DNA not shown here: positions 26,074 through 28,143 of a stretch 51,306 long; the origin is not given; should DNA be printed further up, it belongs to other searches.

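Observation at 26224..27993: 589-aa protein is a tandem duplication of an atypical kinase-like fold: an intact half followed by a degenerate pseudokinase half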

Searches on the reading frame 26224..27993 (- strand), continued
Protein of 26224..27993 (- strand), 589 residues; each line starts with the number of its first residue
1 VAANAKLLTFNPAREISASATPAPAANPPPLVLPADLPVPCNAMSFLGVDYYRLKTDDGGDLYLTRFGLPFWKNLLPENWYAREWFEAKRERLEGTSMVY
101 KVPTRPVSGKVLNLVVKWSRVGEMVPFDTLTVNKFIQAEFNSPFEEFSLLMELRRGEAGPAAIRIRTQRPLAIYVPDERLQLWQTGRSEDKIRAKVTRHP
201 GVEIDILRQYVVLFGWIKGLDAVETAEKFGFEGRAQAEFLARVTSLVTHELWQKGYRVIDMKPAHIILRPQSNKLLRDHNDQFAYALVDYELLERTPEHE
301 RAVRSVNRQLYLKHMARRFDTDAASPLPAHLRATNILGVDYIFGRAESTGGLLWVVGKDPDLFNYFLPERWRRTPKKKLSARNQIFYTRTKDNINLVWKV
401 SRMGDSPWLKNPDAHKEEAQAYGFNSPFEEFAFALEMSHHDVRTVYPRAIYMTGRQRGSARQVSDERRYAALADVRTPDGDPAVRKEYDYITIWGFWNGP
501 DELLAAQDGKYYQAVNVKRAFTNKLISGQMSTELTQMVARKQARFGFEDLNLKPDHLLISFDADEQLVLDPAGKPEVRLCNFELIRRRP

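Call 73: find_homologous_proteins(query=P0135)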
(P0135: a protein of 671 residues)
Query P0135 (671 aa): 990 proteins with E <= 0.001 among 8000 candidates; the best 120 are listed.
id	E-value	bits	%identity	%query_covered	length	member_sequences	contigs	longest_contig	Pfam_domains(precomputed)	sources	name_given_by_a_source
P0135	0.0e+0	1575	100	100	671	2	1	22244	-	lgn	-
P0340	3.9e-214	731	51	99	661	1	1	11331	-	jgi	jgi:hypothetical protein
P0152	4.8e-140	486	40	95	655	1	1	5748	-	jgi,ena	-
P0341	4.8e-139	483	39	97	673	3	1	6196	-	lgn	-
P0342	1.5e-138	481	40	96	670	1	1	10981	-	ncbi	-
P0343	5.1e-138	480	40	94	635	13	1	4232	-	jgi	-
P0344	1.5e-137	478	40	94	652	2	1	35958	-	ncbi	ncbi:MAG: hypothetical protein AMXMBFR13_04070 [Phycisphaerae bacterium]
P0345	2.4e-137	477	39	96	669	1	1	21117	-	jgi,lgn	jgi:hypothetical protein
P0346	7.4e-136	472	39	97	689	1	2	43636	-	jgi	jgi:hypothetical protein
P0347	9.8e-136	472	40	94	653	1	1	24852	-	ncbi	-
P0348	1.5e-135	471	39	94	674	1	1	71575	-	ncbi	-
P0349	1.6e-134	468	40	94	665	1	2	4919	-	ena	-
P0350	1.8e-134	468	39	95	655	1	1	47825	-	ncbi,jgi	-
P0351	2.8e-134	467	40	88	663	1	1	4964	-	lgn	-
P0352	4.0e-133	463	40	92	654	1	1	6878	-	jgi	jgi:hypothetical protein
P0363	1.1e-130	455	41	94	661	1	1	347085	-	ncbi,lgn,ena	-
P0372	1.3e-129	452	38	95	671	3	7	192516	-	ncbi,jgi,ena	ncbi:MAG: hypothetical protein ABSA52_01335 [Candidatus Binatia bacterium]|jgi:hypothetical protein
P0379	1.6e-128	448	42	82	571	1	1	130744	-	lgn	-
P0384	9.3e-128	446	39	90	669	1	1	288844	-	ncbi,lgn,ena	-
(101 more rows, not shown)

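Call 74: find_encoding_contigs(protein=P0363, flank=6000, max_places=1)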
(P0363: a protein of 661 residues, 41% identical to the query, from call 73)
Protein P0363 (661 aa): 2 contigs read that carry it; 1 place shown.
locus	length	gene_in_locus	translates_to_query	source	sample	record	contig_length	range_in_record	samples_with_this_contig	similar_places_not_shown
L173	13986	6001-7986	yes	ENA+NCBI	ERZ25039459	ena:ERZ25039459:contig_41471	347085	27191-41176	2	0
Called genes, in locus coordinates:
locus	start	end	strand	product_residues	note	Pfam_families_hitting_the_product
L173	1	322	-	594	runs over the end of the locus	PF13742:tRNA_anti_2, PF02601:Exonuc_VII_L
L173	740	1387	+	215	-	PF01161:PBP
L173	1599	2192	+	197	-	PF05951:Peptidase_M15_2, PF08291:Peptidase_M15_3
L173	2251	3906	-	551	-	PF20142:Scaffold, PF01471:PG_binding_1 (weak), PF03734:YkuD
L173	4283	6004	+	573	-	PF00390:malic, PF03949:Malic_M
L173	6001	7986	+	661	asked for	-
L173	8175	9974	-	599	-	PF17297:PEPCK_N, PF00821:PEPCK_GTP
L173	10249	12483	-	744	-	PF00515:TPR_1 (faint), PF07719:TPR_2 (faint), PF13176:TPR_7 (faint), PF13424:TPR_12 (faint), PF12770:CHAT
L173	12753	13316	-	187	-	PF02245:Pur_DNA_glyco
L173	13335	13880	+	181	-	-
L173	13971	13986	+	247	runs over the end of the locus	PF17746:SfsA_N, PF03749:SfsA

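Call 75: find_encoding_contigs(protein=P0384, flank=6000, max_places=1)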
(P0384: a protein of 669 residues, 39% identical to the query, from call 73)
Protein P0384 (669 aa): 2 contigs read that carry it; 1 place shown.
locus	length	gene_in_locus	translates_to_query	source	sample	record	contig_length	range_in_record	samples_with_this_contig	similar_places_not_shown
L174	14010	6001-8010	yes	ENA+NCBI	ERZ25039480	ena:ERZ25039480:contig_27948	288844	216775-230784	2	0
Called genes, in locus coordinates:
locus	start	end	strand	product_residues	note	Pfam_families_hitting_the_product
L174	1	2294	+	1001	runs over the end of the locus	PF13231:PMT_2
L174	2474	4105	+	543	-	PF00171:Aldedh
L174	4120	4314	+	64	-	-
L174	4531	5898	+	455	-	PF00390:malic, PF03949:Malic_M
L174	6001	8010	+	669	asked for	-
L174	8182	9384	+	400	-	PF02770:Acyl-CoA_dh_M, PF00441:Acyl-CoA_dh_1, PF08028:Acyl-CoA_dh_2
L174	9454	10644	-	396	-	PF00108:Thiolase_N, PF22691:Thiolase_C_1, PF02803:Thiolase_C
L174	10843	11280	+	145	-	PF02566:OsmC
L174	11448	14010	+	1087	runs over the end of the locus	-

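Call 76: find_encoding_contigs(protein=P0372, flank=6000, max_places=1)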
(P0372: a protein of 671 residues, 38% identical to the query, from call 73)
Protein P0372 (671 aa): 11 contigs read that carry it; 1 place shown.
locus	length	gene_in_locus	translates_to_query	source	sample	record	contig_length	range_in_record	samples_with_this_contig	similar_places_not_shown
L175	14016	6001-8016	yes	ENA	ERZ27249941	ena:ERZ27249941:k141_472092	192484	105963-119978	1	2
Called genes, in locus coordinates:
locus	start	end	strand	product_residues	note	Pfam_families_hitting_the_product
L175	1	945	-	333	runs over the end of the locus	PF14697:Fer4_21, PF12838:Fer4_7 (weak), PF13187:Fer4_9 (weak), PF00037:Fer4, PF12797:Fer4_2 (weak)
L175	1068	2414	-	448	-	PF00561:Abhydrolase_1, PF12146:Hydrolase_4, PF12697:Abhydrolase_6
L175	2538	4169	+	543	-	PF00171:Aldedh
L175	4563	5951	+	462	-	PF00390:malic, PF03949:Malic_M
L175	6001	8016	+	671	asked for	-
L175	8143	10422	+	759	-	PF00390:malic, PF03949:Malic_M, PF01515:PTA_PTB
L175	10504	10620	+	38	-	-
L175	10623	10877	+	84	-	-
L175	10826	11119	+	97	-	-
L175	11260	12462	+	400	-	PF02770:Acyl-CoA_dh_M, PF00441:Acyl-CoA_dh_1, PF08028:Acyl-CoA_dh_2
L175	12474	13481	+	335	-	PF00535:Glycos_transf_2, PF10111:Glyco_tranf_2_2 (faint), PF13641:Glyco_tranf_2_3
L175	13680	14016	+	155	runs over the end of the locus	PF00072:Response_reg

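Call 78: find_encoding_contigs(protein=P0379, flank=8000, max_places=2)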
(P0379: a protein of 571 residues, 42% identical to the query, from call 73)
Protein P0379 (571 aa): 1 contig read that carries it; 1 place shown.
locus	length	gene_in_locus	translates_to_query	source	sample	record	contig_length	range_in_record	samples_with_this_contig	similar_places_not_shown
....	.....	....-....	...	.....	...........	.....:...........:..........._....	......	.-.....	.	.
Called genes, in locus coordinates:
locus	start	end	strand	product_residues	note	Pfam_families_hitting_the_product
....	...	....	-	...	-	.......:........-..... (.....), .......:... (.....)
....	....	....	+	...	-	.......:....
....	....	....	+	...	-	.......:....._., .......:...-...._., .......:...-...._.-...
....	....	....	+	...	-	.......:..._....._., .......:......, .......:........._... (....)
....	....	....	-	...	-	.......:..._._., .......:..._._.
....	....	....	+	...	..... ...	-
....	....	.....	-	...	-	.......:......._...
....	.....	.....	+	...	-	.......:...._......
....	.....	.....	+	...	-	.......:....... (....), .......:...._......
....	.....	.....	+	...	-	-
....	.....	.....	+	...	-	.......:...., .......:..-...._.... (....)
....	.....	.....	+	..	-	-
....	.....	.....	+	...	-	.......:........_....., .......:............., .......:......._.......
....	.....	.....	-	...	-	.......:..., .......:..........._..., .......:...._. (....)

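Call 91: search_protein_families(library=pfam, proteins=[P0132, P0131, P0181, P0164, P0221, P0167, P0205], max_evalue=0.01)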
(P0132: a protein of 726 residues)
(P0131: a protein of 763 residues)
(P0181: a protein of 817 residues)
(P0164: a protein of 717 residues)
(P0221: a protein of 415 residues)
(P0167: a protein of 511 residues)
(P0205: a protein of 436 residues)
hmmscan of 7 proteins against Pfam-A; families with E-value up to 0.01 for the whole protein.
P0132 (726 aa): 3 families
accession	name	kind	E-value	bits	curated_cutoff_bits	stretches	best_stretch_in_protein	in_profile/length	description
PF00583.31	Acetyltransf_1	-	8.5e-09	36.1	20.7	1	54-156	16-116/116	Acetyltransferase (GNAT) family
PF13302.13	Acetyltransf_3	-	1.6e-06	29.3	25.4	1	20-157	3-138/138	Acetyltransferase (GNAT) domain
PF13508.13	Acetyltransf_7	-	1.5e-05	25.7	27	1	72-157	4-83/84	Acetyltransferase (GNAT) domain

P0131 (763 aa): 0 families

P0181 (817 aa): 5 families
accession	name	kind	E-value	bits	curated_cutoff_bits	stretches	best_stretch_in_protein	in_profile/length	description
PF14520.12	HHH_5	-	2.7e-13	50.6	27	1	311-349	7-46/57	Helix-hairpin-helix domain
PF10391.15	DNA_pol_lambd_f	-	6e-05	23.2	29.8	0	248-276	2-30/51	Fingers domain of DNA polymerase lambda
PF11731.14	Cdd1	-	0.0015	19.1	25.5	0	245-298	4-58/86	Pathogenicity locus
PF14229.12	DUF4332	-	0.0025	18.4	23.2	0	313-401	2-90/122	Domain of unknown function (DUF4332)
PF12826.13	HHH_2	-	0.0026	18.3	27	0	385-421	23-59/64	Helix-hairpin-helix motif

P0164 (717 aa): 1 family
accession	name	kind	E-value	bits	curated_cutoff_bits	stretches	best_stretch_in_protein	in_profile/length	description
PF00891.24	Methyltransf_2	-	1.2e-07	31.7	22.3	1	18-60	118-160/210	O-methyltransferase domain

P0221 (415 aa): 0 families

P0167 (511 aa): 0 families

P0205 (436 aa): 0 families
